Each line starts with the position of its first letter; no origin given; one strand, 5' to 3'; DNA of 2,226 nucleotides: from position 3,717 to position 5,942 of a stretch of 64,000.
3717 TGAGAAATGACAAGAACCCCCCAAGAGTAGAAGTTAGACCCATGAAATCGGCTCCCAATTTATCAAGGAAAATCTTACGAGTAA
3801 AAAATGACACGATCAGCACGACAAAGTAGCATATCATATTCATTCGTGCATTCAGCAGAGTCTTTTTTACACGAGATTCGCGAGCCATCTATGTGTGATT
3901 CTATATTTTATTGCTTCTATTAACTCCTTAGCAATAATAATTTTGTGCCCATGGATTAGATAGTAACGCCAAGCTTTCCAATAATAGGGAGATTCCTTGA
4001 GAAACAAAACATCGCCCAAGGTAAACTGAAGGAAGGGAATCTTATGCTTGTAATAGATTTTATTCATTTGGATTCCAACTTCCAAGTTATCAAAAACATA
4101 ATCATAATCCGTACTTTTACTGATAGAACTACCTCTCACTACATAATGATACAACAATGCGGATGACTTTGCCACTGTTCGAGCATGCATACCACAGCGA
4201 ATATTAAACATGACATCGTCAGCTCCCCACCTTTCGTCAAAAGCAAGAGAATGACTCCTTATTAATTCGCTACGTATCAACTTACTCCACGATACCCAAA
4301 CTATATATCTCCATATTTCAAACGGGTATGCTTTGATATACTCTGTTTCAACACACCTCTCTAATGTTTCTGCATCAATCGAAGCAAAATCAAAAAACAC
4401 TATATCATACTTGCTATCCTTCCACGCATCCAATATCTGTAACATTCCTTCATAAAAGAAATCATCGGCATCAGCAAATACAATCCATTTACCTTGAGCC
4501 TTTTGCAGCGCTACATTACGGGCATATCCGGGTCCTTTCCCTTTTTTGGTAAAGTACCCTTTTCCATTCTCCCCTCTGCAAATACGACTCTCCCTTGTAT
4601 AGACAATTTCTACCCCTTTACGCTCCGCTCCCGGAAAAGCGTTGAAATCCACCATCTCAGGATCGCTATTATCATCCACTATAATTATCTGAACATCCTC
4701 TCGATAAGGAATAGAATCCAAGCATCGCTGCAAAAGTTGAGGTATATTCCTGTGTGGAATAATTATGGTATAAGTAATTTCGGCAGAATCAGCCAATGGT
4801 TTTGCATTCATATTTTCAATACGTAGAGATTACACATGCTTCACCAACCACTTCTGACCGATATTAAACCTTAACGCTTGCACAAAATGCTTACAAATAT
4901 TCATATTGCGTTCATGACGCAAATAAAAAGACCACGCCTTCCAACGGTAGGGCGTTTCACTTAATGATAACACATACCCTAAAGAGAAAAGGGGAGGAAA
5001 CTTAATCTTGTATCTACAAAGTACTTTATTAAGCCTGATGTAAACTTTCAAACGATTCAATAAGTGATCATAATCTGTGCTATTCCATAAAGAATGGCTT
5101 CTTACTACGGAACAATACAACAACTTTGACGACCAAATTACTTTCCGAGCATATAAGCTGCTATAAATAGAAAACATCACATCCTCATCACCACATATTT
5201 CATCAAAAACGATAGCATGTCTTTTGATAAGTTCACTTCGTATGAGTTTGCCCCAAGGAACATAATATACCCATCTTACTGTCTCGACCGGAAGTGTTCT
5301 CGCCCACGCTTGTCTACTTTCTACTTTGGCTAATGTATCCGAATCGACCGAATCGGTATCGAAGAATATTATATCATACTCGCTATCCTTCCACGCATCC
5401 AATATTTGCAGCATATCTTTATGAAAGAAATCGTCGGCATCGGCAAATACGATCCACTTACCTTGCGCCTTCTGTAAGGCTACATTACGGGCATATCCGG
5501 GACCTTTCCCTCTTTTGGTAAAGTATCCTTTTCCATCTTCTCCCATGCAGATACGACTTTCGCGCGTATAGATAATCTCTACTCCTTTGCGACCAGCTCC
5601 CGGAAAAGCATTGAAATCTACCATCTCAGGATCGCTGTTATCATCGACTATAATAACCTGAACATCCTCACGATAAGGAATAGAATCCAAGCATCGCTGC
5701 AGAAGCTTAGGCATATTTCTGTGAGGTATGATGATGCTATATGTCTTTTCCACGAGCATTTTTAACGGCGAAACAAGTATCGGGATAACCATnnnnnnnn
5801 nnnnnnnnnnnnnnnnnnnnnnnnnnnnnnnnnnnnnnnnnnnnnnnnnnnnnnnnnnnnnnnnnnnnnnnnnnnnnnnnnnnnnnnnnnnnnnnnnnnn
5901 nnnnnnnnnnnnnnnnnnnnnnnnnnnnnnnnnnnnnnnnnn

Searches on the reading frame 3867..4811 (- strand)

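Call 4: search_protein_families(library=pfam, proteins=[window:3867-4811:-])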
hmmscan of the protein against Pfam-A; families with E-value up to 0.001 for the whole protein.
window:3867-4811:- (314 aa): 1 family
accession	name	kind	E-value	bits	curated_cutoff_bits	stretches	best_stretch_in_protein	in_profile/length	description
PF00535.33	Glycos_transf_2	-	2.3e-16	60.6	23.3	1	15-152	1-125/168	Glycosyl transferase family 2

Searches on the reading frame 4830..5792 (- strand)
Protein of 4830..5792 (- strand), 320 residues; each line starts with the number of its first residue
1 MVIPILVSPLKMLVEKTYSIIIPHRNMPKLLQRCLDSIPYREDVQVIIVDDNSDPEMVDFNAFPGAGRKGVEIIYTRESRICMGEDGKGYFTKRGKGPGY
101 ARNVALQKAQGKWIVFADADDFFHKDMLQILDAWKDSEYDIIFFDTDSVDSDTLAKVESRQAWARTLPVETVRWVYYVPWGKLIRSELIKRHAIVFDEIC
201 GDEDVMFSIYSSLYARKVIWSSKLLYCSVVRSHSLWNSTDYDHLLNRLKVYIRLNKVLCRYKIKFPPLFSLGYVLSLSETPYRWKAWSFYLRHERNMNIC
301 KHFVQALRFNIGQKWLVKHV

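Call 4: search_protein_families(library=pfam, proteins=[window:4830-5792:-])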
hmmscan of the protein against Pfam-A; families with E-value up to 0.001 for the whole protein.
window:4830-5792:- (320 aa): 2 families
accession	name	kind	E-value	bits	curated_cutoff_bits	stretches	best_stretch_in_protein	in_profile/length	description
PF00535.33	Glycos_transf_2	-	7.1e-19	68.8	23.3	1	19-162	1-131/168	Glycosyl transferase family 2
PF13704.12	Glyco_tranf_2_4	-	0.00045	21.1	27.5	0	45-127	21-88/98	Glycosyl transferase family 2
